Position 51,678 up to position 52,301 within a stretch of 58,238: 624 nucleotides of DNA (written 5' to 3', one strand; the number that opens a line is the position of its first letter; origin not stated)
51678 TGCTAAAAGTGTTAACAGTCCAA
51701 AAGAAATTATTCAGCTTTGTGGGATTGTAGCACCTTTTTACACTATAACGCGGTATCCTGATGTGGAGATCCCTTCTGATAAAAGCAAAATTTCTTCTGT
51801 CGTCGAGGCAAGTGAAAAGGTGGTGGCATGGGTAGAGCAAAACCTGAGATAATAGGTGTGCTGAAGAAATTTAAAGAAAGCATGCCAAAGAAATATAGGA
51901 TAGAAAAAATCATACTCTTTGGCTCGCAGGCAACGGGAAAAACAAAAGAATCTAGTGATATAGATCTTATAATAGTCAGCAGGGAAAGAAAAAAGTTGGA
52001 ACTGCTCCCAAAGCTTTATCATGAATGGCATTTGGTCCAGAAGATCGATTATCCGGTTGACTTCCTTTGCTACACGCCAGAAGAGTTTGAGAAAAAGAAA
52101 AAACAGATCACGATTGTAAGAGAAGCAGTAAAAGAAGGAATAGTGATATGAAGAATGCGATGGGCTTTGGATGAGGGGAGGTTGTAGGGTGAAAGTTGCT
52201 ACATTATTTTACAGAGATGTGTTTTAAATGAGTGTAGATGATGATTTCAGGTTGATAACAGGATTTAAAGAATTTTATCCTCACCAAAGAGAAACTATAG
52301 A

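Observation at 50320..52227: The cas6 3' end is triplicated and delimits two different HEPN/MNT cassettes inserted between cas6 and cas3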

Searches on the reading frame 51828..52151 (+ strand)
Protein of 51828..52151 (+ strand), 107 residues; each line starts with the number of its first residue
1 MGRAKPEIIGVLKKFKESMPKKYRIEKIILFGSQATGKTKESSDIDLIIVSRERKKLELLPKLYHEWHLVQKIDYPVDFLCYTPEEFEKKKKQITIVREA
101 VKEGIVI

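Call 6: search_protein_families(library=pfam, proteins=[window:51828-52151:+], max_evalue=0.01)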
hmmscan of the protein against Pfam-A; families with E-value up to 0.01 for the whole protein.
window:51828-52151:+ (107 aa): 4 families
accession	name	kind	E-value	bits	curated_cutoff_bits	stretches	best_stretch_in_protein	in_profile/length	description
PF01909.29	NTP_transf_2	-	7.4e-15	55.6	21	1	12-100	1-90/93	Nucleotidyltransferase domain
PF18765.7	Polbeta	-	4.2e-14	52.9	26.9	1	14-96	2-82/93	Polymerase beta, Nucleotidyltransferase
PF22600.2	MTPAP-like_central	-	4.1e-05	24.1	27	1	12-99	26-85/139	Poly(A) RNA polymerase, mitochondrial-like, central palm domain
PF12633.13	Adenyl_cycl_N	-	0.005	17.3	27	1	18-95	85-166/199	Adenylate cyclase NT domain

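Call 80: search_protein_families(library=padloc, proteins=[window:51828-52151:+], max_evalue=0.001)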
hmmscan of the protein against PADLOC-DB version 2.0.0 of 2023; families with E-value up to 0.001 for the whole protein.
window:51828-52151:+ (107 aa): 9 families
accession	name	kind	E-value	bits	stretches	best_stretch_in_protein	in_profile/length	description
PDLC04903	PDC-S09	-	2.8e-14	51.3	1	5-106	4-107/108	-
PDLC04906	PDC-S09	-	2.7e-12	44.9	1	5-78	4-76/98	-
PDLC04368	PDC-M05A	-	1.3e-10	39.5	1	20-93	102-172/201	-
PDLC04907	PDC-S09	-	1.3e-09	36.2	1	10-56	12-58/114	-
PDLC04904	PDC-S09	-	4.3e-09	34.5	1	6-79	6-77/104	-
PDLC04902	PDC-S09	-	1.1e-08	33.2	1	17-78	13-73/97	-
PDLC04905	PDC-S09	-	1.6e-06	26.4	1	14-79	10-76/101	-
PDLC04372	PDC-M05A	-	8.7e-06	24.1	1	20-93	71-141/167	-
PDLC04369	PDC-M05A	-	6.5e-05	20.6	1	11-56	91-134/201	-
